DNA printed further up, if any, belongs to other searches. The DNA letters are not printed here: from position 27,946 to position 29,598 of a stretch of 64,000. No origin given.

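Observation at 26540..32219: Tandem duplication of a four-gene WXG100/LXG-style effector module with no secretion core and no visible immunity gene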

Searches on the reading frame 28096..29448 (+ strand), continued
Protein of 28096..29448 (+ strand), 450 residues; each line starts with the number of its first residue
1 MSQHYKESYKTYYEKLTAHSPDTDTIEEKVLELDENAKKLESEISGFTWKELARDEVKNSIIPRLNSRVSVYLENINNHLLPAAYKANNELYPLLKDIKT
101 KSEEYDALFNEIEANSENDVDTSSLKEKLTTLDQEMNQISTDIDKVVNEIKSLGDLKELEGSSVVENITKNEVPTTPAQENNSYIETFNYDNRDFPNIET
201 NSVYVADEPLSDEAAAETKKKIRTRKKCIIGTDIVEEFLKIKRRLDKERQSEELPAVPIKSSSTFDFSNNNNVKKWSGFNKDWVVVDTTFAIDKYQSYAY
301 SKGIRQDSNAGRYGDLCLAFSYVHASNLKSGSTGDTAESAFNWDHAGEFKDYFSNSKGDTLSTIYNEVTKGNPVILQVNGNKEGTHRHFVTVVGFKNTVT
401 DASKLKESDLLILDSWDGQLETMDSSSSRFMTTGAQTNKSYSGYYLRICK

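Call 31: search_protein_families(library=pfam, proteins=[L009:41-292:+, L009:294-1058:+, L009:1088-1921:+, L009:1934-6124:+, L009:6072-6857:+, L009:6928-7836:+, L013:7263-8555:+, L013:3460-5775:+, L013:12270-13553:+, L018:13158-17024:+], max_evalue=0.01)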
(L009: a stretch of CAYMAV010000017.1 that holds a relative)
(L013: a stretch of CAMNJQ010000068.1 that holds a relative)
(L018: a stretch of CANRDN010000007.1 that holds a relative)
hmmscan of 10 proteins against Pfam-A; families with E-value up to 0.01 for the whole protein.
L009:41-292:+ (83 aa): 1 family
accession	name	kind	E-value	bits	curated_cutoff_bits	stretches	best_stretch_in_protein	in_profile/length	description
PF07650.23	KH_2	-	4.7e-12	46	22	1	5-69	11-78/78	KH domain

L009:294-1058:+ (254 aa): 3 families
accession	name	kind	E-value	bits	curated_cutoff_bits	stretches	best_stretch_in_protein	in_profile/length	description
PF02565.21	RecO_C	-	1.7e-16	60.8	22.1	1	88-239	2-154/157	Recombination protein O C terminal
PF11967.14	RecO_N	-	3.4e-15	56.3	27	1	1-72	1-72/80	Recombination protein O N terminal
PF12844.13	HTH_19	-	0.0059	16.9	30.2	0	105-156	6-55/64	Helix-turn-helix domain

L009:1088-1921:+ (277 aa): 0 families

L009:1934-6124:+ (1396 aa): 7 families
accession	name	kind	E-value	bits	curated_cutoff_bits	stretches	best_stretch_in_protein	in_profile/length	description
PF07733.18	DNA_pol3_alpha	-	2e-52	178.8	23.9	1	969-1292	17-260/260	Bacterial DNA polymerase III alpha NTPase domain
PF00929.31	RNase_T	-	5.6e-39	134.7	24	1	454-619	1-164/164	Exonuclease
PF17657.6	DNA_pol3_finger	-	2e-09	37.5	22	1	1306-1373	18-71/166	Bacterial DNA polymerase III alpha subunit finger domain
PF02811.25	PHP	-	3.1e-08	34.6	26.4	1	323-414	3-90/164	PHP domain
PF16473.11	Rv2179c-like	-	1.2e-06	28.8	27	1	453-621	2-175/177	3'-5' exoribonuclease Rv2179c-like domain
PF01336.31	tRNA_anti-codon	-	6.9e-06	26.4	27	1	225-302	1-73/75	OB-fold nucleic acid binding domain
PF01612.26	DNA_pol_A_exo1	-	0.002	18.4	23.6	0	448-621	17-167/173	3'-5' exonuclease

L009:6072-6857:+ (261 aa): 3 families
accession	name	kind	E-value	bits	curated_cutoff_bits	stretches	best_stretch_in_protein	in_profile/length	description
PF14579.12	HHH_6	-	1.1e-10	42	25.6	1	173-254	2-85/90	Helix-hairpin-helix motif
PF17657.6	DNA_pol3_finger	-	5.5e-05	23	22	1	9-69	87-164/166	Bacterial DNA polymerase III alpha subunit finger domain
PF12836.13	HHH_3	-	0.0004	20.9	27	1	201-244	17-61/65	Helix-hairpin-helix motif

L009:6928-7836:+ (302 aa): 0 families

L013:7263-8555:+ (430 aa): 1 family
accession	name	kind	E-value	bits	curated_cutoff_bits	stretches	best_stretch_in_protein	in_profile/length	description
PF07261.16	DnaB_2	-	8.1e-11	41.9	22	1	311-374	11-72/74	Replication initiation and membrane attachment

L013:3460-5775:+ (771 aa): 3 families
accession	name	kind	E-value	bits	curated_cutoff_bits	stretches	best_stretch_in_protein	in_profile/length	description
PF13597.11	NRDD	-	4.4e-188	626.9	26.2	1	145-753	1-531/562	Anaerobic ribonucleoside-triphosphate reductase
PF03477.21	ATP-cone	-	3.7e-14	53.5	25.8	1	11-110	2-87/88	ATP cone domain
PF11230.13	YjjI-like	-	0.00051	19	23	1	574-716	292-423/485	Glycyl radical enzyme YjjI-like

L013:12270-13553:+ (427 aa): 3 families
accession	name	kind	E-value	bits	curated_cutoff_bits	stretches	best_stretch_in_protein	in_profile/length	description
PF00587.30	tRNA-synt_2b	-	1e-35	123.8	29.3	1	226-401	8-179/179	tRNA synthetase class II core domain (G, H, P, S and T)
PF02403.27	Seryl_tRNA_N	-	1.4e-25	90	28.2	1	1-111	1-107/108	Seryl-tRNA synthetase N-terminal domain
PF24918.1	NET2A_C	-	0.0067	16.7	27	0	31-113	27-107/180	NET2A, C-terminal domain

L018:13158-17024:+ (1289 aa): 0 families
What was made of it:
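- Tried and rejected: L009's 1396-aa ORF: it is PolC (call 31).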

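Call 32: fold_search(model_id=the predicted structure, library=pdb)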
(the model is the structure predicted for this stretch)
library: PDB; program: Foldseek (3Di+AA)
matches with E <= 10: 329; with E <= 0.001: 0
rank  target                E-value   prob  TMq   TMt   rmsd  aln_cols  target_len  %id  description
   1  9f5t_A                2.1e-02  0.60  0.16  0.27  14.4       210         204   13  Ubiquitin C-terminal clippase BpJOS (released 2025-04-23)
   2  9f5t_C                2.8e-02  0.60  0.15  0.28  14.7       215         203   12  Ubiquitin C-terminal clippase BpJOS (released 2025-04-23)
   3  6e7e                  1.5e-01  0.77  0.15  0.31  27.6       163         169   15  High resolution crystal structure of IncA soluble domain (released 2019-07-10)
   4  9hb1                  1.9e-01  0.66  0.14  0.20   8.9       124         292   14  Structure of IdeC protease C94S from Streptococcus canis (released 2025-10-01)
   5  9hb2                  1.9e-01  0.54  0.14  0.20   8.1       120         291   13  Structure of the truncated version of IdeC protease C94S from Streptococcus canis (released 2025-10-01)
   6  8a1g_D                2.0e-01  0.90  0.21  0.41   5.8       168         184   12  Structure of the SNX1-SNX5 complex (released 2023-06-14)
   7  6e6a_B                2.1e-01  0.91  0.16  0.42  27.0       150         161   13  Triclinic crystal form of IncA G144A point mutant (released 2019-07-10)
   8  2fic_B                2.3e-01  0.87  0.20  0.35   6.9       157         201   17  The crystal structure of the BAR domain from human Bin1/Amphiphysin II and its implications for molecular recognition (released 2006-11-14)
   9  8a1g_C                2.4e-01  0.85  0.21  0.41   5.9       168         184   12  Structure of the SNX1-SNX5 complex (released 2023-06-14)
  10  2q12                  2.6e-01  0.93  0.22  0.36   7.7       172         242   14  Crystal Structure of BAR domain of APPL1 (released 2007-08-14)
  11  8brf_AAA              2.6e-01  0.30  0.15  0.35  10.9       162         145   13  YopQ apo from Yersinia enterocolitica (released 2023-12-13)
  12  3plt_A                3.5e-01  0.96  0.23  0.42   6.1       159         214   13  Crystal structure of Lsp1 from Saccharomyces cerevisiae (released 2011-06-22)
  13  8a1g_A                3.5e-01  0.63  0.17  0.31   8.7       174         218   11  Structure of the SNX1-SNX5 complex (released 2023-06-14)
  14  2fic_A                3.9e-01  0.84  0.20  0.40   9.0       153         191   16  The crystal structure of the BAR domain from human Bin1/Amphiphysin II and its implications for molecular recognition (released 2006-11-14)
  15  2avw_B                3.9e-01  0.41  0.13  0.19   8.2       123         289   14  Crystal structure of monoclinic form of streptococcus Mac-1 (released 2006-02-28)
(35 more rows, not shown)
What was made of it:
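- Closest known: Mycobacterial EsxA/EsxB with PE/PPE pairs. Same: The En model has weak fold matches to PPE41 (2g38_B and 4kxr_B, TM 0.52-0.54; call 32).
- Tried and rejected: Whole-chain Foldseek of E1: uninformative because of the two domains (call 32).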

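Call 46: search_protein_families(library=pfam, proteins=[L029:7367-10495:+, L029:2666-6592:+, L031:7721-10483:+, L032:8225-10408:+, L021:8996-10558:+, L026:9584-11170:+, L024:9149-10507:+, L027:9119-10492:+, L033:5118-6806:+, L028:6653-8008:+], max_evalue=0.01)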
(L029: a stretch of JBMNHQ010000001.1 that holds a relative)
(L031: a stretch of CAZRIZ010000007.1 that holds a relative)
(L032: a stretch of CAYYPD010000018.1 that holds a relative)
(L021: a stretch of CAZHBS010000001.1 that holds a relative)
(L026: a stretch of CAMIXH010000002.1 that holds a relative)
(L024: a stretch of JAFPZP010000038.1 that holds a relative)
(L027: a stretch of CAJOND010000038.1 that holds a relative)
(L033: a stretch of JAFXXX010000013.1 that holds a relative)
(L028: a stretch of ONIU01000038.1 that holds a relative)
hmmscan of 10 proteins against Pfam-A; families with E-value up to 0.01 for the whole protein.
L029:7367-10495:+ (1042 aa): 2 families
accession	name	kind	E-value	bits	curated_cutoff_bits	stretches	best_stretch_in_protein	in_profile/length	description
PF01551.29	Peptidase_M23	-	8.4e-31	106.5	28.7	1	746-841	2-96/96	Peptidase family M23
PF13529.12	Peptidase_C39_2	-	0.001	20.1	24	1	922-995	50-133/143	Peptidase_C39 like family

L029:2666-6592:+ (1308 aa): 1 family
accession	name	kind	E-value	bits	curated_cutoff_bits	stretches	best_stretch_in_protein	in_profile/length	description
PF01551.29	Peptidase_M23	-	7.8e-12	45.7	28.7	1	920-996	3-78/96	Peptidase family M23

L031:7721-10483:+ (920 aa): 0 families

L032:8225-10408:+ (727 aa): 3 families
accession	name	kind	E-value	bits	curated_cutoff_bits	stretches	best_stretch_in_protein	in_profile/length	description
PF13529.12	Peptidase_C39_2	-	6.6e-05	23.9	24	1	607-692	57-142/143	Peptidase_C39 like family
PF24627.1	PUMA_CC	-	0.0039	17.6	30.1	1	403-466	11-73/74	PUMA coiled-coil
PF13499.12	EF-hand_7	-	0.0051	17.6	30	0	50-111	2-50/67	EF-hand domain pair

L021:8996-10558:+ (520 aa): 1 family
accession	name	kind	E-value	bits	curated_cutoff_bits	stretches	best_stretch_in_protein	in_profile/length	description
PF13529.12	Peptidase_C39_2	-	9.8e-05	23.4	24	1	349-462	18-133/143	Peptidase_C39 like family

L026:9584-11170:+ (528 aa): 1 family
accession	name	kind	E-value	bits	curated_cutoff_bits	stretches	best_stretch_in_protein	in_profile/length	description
PF13529.12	Peptidase_C39_2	-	0.0012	19.8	24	1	254-310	76-133/143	Peptidase_C39 like family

L024:9149-10507:+ (452 aa): 3 families
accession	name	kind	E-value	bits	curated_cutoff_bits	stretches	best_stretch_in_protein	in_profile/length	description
PF08239.17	SH3_3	-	1.3e-25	89.7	27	2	93-140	3-53/54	Bacterial SH3 domain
PF18348.7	SH3_16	-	2.6e-05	24.3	25.8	0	95-135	1-41/49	Bacterial dipeptidyl-peptidase Sh3 domain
PF06347.19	SH3_4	-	6.5e-05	23.1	24.1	0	170-215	5-52/56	Bacterial SH3 domain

L027:9119-10492:+ (457 aa): 2 families
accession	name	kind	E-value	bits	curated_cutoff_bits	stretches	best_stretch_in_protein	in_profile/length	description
PF08239.17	SH3_3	-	9.3e-25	87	27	2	105-153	3-54/54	Bacterial SH3 domain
PF06347.19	SH3_4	-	3.2e-06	27.2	24.1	1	181-225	5-51/56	Bacterial SH3 domain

L033:5118-6806:+ (562 aa): 1 family
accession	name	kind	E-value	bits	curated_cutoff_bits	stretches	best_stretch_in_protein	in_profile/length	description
PF13529.12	Peptidase_C39_2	-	0.0093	17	24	1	462-521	87-143/143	Peptidase_C39 like family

L028:6653-8008:+ (451 aa): 3 families
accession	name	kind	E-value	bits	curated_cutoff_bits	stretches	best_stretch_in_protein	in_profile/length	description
PF08239.17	SH3_3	-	4e-25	88.2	27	2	166-213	3-53/54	Bacterial SH3 domain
PF06347.19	SH3_4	-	2.8e-10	40.2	24.1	2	166-211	5-52/56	Bacterial SH3 domain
PF18348.7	SH3_16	-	0.0056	16.9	25.8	0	91-130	1-43/49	Bacterial dipeptidyl-peptidase Sh3 domain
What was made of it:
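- Closest known: Peptidase_C39_2 catalytic domains of phage lysins and secreted wall hydrolases. Same: The window's family is fused to M23 and SH3b modules in other phyla (call 46).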

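Call 52: search_protein_families(library=pfam, alignment_id=A1, max_evalue=0.1)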
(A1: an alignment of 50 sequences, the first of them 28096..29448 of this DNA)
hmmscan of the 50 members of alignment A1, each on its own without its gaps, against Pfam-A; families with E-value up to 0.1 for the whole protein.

A. member 1, window:28096-29448:+ (450 aa): 10 families
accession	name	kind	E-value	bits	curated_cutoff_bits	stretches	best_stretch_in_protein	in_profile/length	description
PF13529.12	Peptidase_C39_2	-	1.4e-05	26.2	24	1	338-398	63-133/143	Peptidase_C39 like family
PF05531.17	NPV_P10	-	0.0027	18.6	29.8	1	91-146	6-61/75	Nucleopolyhedrovirus P10 protein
PF05791.16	Bacillus_HBL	-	0.0056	17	29.1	1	72-154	44-132/177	Bacillus haemolytic enterotoxin (HBL)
PF19962.4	EAD9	-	0.012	15.8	25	1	94-145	11-61/62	Effector-associated domain 9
PF21128.4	MCM4_WHD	-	0.024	15.1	24.4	1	89-135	12-59/75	MCM4, winged helix domain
PF25764.1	KIF21A_4th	-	0.027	14.6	33.1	1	86-155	25-89/183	KIF21A-like domain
PF21008.3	AIF-1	-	0.075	13.7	50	0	70-150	14-86/140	Allograft inflammatory factor 1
PF07889.17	DUF1664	-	0.086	13.3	34.6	0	110-154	69-114/124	Protein of unknown function (DUF1664)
PF09969.14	DUF2203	-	0.089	13.9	24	0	89-154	9-73/122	Uncharacterized conserved protein (DUF2203)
PF16526.10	CLZ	-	0.091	13.6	26.7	0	113-152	16-56/71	C-terminal leucine zipper domain of cyclic nucleotide-gated channels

B. families by the number of members that match (of 50 scanned): 60 families (the first 25 are shown)
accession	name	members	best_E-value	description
PF13529.12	Peptidase_C39_2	47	2.7e-07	Peptidase_C39 like family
PF12671.13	Amidase_6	10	0.0014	Putative amidase domain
PF19962.4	EAD9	4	2.2e-05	Effector-associated domain 9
PF24434.1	DUF7557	4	0.00035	Family of unknown function (DUF7557)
PF05531.17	NPV_P10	4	0.001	Nucleopolyhedrovirus P10 protein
PF14399.12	BtrH_N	4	0.0066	Butirosin biosynthesis protein H, N-terminal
PF09969.14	DUF2203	3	0.011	Uncharacterized conserved protein (DUF2203)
PF25764.1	KIF21A_4th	3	0.027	KIF21A-like domain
PF07926.17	TPR_MLP1_2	3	0.037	TPR/MLP1/MLP2-like protein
PF16526.10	CLZ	2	0.018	C-terminal leucine zipper domain of cyclic nucleotide-gated channels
PF17749.6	MIP-T3_C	2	0.031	Microtubule-binding protein MIP-T3 C-terminal region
PF15693.10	Med26_C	2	0.072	Mediator complex subunit 26 C-terminal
PF06810.17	Phage_scaffold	1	0.00064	Phage capsid assembly scaffolding protein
PF07249.18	Cerato-platanin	1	0.0018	Cerato-platanin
PF08663.15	HalX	1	0.003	HalX domain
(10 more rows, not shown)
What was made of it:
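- On Papain-like cysteine peptidase, Peptidase_C39_2 (PF13529): 47 of 50 family members match at E<=0.1 (call 52).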

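Call 55: find_encoding_contigs(protein=P0059, flank=10000, max_places=2)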
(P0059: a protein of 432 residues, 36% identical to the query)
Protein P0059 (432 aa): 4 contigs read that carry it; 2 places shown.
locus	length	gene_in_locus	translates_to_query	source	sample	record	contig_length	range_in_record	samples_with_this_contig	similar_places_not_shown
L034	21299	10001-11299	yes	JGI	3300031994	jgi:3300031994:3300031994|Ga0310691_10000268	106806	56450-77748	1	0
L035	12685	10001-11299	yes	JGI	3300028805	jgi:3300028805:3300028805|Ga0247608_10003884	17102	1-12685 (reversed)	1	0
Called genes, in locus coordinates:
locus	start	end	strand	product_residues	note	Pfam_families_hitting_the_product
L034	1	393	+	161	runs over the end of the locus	PF04073:tRNA_edit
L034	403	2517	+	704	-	PF13687:DUF4153 (weak), PF00149:Metallophos, PF12850:Metallophos_2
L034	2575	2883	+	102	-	PF00085:Thioredoxin, PF14595:Thioredoxin_9 (weak), PF13098:Thioredoxin_2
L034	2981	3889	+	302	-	PF01841:Transglut_core, PF04473:DUF553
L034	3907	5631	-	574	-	PF00501:AMP-binding, PF13193:AMP-binding_C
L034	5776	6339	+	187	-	PF14278:TetR_C_8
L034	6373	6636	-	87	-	PF01649:Ribosomal_S20p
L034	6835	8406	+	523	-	PF13529:Peptidase_C39_2 (weak)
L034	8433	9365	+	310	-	-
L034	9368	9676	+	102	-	PF06013:WXG100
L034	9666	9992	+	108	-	PF06013:WXG100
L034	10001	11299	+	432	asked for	PF13529:Peptidase_C39_2 (weak)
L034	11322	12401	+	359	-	-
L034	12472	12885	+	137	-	-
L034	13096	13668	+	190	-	PF05198:IF3_N, PF00707:IF3_C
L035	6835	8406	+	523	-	PF13529:Peptidase_C39_2 (weak)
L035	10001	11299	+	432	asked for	PF13529:Peptidase_C39_2 (weak)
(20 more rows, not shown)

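Call 56: find_encoding_contigs(protein=P0057, flank=10000, max_places=2)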
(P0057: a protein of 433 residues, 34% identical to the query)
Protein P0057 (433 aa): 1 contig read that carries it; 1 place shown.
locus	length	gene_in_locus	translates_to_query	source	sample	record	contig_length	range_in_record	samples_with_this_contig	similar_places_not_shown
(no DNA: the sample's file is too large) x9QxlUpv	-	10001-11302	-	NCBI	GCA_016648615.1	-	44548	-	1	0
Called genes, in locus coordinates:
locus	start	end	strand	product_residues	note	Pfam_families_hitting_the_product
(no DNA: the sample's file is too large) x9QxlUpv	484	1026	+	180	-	PF03352:Adenine_glyco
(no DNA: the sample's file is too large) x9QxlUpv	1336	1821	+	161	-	PF04073:tRNA_edit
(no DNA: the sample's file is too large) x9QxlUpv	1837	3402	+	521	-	-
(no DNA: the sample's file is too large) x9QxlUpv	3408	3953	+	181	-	PF00149:Metallophos, PF12850:Metallophos_2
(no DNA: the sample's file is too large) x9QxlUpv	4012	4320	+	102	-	PF00085:Thioredoxin, PF14595:Thioredoxin_9 (weak), PF13098:Thioredoxin_2, PF13192:Thioredoxin_3 (weak)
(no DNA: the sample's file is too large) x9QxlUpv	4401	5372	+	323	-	PF01841:Transglut_core, PF04473:DUF553 (weak)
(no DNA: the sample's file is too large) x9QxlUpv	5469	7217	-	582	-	PF00501:AMP-binding, PF13193:AMP-binding_C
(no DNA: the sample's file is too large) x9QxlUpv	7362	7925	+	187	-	PF00440:TetR_N (weak), PF14278:TetR_C_8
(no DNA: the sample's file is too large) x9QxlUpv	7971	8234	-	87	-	-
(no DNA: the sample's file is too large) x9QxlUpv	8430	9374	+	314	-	-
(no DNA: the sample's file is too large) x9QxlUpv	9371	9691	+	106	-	-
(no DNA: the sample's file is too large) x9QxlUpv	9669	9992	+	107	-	-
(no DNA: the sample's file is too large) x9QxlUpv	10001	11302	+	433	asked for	-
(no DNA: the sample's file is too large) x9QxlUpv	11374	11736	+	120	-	-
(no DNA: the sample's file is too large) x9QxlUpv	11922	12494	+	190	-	PF05198:IF3_N, PF00707:IF3_C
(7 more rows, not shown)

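Call 57: find_encoding_contigs(protein=P0025, flank=10000, max_places=2)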
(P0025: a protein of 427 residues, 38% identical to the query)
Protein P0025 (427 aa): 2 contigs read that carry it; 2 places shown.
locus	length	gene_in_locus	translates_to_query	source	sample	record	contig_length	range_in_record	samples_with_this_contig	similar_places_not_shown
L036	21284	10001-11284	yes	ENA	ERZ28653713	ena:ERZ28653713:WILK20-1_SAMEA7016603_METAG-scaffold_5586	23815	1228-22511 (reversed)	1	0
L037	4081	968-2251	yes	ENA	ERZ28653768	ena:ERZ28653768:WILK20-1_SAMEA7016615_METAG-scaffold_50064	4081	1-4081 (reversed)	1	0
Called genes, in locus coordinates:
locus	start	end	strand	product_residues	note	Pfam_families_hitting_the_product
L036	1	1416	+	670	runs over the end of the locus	-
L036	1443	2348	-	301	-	PF01841:Transglut_core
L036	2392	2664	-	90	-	PF01649:Ribosomal_S20p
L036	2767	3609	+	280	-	PF03418:Peptidase_A25, PF06866:DUF1256, PF03418:Peptidase_A25 (weak)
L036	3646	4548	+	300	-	PF07454:SpoIIP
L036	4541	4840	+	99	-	-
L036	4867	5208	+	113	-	-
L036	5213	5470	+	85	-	-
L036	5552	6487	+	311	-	-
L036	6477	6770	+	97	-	-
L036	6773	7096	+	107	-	-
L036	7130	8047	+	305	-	-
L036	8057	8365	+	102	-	PF06013:WXG100 (weak)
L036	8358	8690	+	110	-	PF06013:WXG100 (weak)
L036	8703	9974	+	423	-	-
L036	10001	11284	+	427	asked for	PF13529:Peptidase_C39_2 (weak)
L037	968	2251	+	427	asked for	PF13529:Peptidase_C39_2 (weak)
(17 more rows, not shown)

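Call 87: find_related_loci(query=A1, collection=metagenome_contigs, flank=10000)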
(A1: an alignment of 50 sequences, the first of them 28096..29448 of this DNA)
Query A1 (450 aa) in metagenome_contigs; peptide patterns used: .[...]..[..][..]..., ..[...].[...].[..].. (x = any residue, [..] = any of these).
202 stretches matched a pattern; 74 encode a relative of the query (tblastn E <= 1e-3); 74 distinct loci.
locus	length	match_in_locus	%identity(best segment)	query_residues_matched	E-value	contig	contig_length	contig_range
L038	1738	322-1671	54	1-450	8e-161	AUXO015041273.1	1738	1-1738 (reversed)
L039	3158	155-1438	43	1-450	9e-110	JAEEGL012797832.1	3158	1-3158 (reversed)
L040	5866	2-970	44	94-450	2e-88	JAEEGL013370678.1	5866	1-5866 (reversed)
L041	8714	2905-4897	36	1-450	5e-85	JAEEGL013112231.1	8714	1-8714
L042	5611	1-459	76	298-450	1e-75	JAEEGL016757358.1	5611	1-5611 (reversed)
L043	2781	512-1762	35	1-450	5e-74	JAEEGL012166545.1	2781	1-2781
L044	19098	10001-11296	34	1-450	2e-69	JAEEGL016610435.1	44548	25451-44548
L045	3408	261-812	60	266-450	1e-69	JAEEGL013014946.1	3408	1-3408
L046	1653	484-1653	34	1-421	1e-72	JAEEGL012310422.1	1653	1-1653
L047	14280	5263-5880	55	248-450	5e-67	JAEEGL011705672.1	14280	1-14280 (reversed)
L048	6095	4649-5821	36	38-450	3e-65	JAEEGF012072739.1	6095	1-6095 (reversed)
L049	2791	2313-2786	62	267-424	2e-65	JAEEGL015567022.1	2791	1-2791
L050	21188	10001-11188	36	38-450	2e-64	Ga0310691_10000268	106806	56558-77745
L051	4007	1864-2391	56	275-450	3e-63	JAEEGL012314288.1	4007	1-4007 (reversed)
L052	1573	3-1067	54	59-450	2e-65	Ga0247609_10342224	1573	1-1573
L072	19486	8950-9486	45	272-450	8e-49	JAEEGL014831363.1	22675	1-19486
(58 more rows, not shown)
